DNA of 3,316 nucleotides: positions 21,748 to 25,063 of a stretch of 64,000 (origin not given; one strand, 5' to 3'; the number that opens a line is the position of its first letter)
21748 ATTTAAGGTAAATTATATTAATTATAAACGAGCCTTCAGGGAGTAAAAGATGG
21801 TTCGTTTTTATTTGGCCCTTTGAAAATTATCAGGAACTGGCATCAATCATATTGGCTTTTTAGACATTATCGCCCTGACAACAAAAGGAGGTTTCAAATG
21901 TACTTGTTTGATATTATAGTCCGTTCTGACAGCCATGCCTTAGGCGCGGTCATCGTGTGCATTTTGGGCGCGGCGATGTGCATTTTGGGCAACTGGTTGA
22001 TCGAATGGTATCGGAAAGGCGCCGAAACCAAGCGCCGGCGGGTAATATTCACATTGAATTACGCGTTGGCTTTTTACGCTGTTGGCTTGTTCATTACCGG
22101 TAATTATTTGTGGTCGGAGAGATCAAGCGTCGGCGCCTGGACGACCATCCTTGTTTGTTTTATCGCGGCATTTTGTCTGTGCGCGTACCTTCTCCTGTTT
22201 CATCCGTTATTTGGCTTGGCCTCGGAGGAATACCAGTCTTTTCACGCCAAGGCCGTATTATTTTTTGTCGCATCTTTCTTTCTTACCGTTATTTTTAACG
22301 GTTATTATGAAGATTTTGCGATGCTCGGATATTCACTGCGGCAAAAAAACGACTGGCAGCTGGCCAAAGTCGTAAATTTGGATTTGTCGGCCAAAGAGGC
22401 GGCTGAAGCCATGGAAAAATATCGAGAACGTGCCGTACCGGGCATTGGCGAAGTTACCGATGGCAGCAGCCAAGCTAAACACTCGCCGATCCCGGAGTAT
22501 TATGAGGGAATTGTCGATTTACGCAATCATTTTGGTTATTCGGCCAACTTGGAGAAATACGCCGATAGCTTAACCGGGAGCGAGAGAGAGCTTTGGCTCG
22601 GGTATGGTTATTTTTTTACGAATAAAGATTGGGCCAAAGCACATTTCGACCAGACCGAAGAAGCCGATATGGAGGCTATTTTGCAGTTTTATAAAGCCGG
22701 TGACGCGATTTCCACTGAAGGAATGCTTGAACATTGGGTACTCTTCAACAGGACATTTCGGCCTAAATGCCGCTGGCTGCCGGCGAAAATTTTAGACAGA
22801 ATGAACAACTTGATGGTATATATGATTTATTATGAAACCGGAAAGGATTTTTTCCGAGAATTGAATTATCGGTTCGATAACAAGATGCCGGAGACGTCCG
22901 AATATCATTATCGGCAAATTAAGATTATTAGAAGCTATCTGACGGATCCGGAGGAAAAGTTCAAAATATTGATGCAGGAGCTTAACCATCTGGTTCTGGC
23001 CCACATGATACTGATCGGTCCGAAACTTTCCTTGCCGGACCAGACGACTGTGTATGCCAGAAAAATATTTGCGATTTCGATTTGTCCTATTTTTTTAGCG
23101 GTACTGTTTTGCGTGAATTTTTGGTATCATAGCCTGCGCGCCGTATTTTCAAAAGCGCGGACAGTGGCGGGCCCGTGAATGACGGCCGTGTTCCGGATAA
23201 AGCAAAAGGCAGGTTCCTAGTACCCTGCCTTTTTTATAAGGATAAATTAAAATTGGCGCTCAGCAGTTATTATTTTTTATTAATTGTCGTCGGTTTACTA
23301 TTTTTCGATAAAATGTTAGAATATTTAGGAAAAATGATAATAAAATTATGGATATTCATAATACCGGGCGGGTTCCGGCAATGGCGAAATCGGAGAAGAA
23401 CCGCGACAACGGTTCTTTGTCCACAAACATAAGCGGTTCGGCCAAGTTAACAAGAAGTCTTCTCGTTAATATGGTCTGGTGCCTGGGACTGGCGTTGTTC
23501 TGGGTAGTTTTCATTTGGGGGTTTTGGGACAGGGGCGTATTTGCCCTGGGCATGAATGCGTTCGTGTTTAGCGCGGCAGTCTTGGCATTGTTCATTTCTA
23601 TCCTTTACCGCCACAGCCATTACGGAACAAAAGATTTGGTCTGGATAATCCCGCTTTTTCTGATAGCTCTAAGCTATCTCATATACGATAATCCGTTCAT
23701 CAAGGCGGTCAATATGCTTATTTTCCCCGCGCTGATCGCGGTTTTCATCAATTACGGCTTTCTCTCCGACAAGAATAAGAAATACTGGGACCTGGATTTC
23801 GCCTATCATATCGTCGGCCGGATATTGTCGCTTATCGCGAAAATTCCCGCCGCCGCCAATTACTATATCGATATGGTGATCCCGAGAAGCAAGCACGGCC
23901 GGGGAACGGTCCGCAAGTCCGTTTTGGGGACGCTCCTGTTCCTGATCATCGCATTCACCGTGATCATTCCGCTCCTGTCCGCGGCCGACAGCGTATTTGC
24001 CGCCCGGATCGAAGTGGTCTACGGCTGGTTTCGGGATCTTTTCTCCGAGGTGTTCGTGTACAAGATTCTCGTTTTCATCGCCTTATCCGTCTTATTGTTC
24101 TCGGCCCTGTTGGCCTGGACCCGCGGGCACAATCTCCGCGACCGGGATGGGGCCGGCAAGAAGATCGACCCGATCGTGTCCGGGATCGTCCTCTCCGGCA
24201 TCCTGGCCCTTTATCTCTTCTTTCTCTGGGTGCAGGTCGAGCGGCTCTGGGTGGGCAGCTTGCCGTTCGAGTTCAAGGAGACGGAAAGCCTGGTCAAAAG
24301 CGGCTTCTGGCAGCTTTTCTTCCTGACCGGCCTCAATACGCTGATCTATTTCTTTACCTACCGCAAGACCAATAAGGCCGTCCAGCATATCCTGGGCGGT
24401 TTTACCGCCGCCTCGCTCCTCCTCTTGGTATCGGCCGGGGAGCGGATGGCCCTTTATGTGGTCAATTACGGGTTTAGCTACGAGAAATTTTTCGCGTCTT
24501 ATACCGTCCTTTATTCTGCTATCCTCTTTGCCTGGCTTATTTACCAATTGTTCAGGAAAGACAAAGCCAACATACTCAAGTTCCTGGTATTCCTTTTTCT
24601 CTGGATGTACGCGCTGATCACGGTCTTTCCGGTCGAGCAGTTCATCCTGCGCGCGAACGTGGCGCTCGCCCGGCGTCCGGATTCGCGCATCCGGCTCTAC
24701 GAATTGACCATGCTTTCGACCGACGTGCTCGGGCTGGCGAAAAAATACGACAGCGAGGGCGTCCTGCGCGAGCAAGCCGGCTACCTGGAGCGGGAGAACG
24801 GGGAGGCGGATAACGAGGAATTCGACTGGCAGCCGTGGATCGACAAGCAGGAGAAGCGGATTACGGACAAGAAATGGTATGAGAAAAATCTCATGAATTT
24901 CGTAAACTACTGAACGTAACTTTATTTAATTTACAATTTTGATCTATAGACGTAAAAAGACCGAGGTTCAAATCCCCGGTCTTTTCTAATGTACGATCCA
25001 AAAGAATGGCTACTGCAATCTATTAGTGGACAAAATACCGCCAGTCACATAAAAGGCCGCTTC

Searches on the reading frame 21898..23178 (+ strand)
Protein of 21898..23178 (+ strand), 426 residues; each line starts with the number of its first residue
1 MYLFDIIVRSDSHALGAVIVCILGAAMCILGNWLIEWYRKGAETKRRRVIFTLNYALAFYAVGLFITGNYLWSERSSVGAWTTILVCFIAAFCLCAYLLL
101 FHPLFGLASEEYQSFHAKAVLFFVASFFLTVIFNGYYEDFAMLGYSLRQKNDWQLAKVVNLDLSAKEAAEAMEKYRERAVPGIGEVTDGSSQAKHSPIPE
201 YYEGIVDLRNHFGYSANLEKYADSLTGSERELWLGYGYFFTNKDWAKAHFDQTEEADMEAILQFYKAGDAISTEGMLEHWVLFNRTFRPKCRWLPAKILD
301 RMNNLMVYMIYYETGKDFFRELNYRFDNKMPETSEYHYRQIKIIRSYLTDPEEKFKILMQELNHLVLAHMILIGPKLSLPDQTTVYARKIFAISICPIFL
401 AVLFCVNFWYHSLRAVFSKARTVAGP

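Call 18: search_protein_families(library=pfam, proteins=[window:21898-23178:+], max_evalue=0.01)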
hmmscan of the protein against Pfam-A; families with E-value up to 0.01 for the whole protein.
window:21898-23178:+ (426 aa): 1 family
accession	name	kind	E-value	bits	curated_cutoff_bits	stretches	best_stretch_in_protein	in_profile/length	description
PF14184.11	YrvL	-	0.0076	16.7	27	1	82-154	5-76/127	Regulatory protein YrvL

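Call 46: search_protein_families(library=ncbifam, proteins=[window:21898-23178:+], max_evalue=0.01)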
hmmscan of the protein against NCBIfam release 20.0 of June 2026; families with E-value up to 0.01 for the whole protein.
window:21898-23178:+ (426 aa): 0 families

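Call 64: find_homologous_proteins(query=window:21898-23178:+, max_evalue=0.00001)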
Query window:21898-23178:+ (426 aa): 1 proteins with E <= 0.00001 among 3492 candidates.
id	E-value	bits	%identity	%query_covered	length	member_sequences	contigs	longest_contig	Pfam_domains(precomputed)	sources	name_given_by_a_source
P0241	2.4e-292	987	100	100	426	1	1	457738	-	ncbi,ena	-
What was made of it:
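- The third copy controls an ORFan (call 64).
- Tried and rejected: The membrane protein has no homologue at all (call 64).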

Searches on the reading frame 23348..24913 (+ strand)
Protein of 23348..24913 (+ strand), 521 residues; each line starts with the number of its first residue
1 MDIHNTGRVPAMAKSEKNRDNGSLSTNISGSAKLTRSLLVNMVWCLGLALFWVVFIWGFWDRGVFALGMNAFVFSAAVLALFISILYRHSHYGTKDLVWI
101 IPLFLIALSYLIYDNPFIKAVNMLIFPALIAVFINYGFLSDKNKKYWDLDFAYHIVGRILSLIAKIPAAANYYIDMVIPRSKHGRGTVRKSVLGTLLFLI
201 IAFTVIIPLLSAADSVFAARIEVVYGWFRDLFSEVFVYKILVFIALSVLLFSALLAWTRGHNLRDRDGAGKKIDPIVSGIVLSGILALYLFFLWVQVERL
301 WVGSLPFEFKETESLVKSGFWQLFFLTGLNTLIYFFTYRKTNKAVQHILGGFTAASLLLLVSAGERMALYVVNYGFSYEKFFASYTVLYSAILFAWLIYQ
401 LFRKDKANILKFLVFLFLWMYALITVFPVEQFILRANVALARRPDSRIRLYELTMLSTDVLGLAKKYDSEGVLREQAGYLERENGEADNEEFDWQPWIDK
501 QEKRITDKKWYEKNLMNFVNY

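Call 18: search_protein_families(library=pfam, proteins=[window:23348-24913:+], max_evalue=0.01)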
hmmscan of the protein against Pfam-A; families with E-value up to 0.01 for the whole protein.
window:23348-24913:+ (521 aa): 1 family
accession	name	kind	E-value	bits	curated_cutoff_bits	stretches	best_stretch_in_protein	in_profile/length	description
PF13687.11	DUF4153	-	8.4e-39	134.2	27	1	101-461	2-367/373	Domain of unknown function (DUF4153)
